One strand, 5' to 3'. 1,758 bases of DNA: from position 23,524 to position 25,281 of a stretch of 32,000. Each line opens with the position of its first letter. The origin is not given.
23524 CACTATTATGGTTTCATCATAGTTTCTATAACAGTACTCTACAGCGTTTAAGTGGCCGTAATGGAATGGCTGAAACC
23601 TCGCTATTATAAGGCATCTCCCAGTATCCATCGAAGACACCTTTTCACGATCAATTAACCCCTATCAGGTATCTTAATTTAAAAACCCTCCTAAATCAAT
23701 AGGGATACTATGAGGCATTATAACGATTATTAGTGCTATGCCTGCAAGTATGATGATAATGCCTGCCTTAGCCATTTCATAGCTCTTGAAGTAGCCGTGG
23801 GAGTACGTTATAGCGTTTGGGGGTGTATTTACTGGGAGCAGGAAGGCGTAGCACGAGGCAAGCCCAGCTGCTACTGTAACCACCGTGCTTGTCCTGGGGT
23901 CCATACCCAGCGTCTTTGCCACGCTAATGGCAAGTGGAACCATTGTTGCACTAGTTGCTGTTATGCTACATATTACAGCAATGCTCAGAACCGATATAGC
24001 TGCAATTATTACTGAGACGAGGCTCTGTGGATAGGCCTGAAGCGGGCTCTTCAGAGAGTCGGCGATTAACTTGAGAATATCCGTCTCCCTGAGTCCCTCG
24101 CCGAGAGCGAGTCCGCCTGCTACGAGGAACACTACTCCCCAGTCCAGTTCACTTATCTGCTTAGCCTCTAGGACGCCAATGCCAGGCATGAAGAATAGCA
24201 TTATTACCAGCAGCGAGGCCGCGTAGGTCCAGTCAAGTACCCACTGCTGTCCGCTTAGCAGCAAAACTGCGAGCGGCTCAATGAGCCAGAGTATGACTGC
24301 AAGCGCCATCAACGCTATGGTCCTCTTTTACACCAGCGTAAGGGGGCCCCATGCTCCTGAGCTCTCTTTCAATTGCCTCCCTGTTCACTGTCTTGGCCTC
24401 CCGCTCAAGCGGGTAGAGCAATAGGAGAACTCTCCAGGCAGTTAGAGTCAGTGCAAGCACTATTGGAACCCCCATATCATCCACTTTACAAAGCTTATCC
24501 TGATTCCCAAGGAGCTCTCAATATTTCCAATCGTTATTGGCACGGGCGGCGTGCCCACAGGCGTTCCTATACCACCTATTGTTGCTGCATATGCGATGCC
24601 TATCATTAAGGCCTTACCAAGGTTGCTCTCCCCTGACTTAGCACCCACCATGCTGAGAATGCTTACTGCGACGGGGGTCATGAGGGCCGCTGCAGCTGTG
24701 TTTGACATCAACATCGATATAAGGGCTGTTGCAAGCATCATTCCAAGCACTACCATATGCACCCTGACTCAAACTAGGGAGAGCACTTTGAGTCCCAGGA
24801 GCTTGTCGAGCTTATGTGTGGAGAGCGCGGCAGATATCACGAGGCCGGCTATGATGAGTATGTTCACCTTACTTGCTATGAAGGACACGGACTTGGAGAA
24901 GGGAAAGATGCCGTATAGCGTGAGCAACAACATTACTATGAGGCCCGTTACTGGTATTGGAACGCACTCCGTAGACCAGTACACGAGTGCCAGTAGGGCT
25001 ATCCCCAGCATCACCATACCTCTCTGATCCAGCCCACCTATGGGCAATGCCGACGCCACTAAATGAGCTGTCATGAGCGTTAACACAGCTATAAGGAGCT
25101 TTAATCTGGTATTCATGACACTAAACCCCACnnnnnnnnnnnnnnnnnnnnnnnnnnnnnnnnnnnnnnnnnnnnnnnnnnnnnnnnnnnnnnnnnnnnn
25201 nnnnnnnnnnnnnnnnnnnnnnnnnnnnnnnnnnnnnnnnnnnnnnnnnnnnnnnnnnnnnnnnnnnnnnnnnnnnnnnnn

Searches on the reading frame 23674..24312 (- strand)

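Call 7: search_protein_families(library=pfam, proteins=[window:23674-24312:-], max_evalue=0.1)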
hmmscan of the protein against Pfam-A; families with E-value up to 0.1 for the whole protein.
window:23674-24312:- (212 aa): 4 families
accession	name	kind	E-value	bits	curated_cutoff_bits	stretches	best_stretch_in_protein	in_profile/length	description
PF00939.25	Na_sulph_symp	-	9.6e-21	74.7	27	1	3-198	277-461/472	Sodium:sulfate symporter transmembrane region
PF03600.22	CitMHS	-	2.9e-14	53.4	31.9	2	4-139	212-325/336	Citrate transporter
PF06808.19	DctM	-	0.00087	18.7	23.8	1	60-169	275-374/413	Tripartite ATP-independent periplasmic transporter, DctM component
PF04123.18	DUF373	-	0.0028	17.6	28.3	1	12-124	138-247/335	Domain of unknown function (DUF373)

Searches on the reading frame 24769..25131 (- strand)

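Call 7: search_protein_families(library=pfam, proteins=[window:24769-25131:-], max_evalue=0.1)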
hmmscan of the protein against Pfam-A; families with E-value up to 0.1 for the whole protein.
window:24769-25131:- (120 aa): 2 families
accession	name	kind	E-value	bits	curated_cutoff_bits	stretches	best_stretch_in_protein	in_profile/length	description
PF03600.22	CitMHS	-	6.8e-07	29.1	31.9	1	49-119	1-71/336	Citrate transporter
PF00939.25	Na_sulph_symp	-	1.2e-05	25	27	1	13-118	4-114/472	Sodium:sulfate symporter transmembrane region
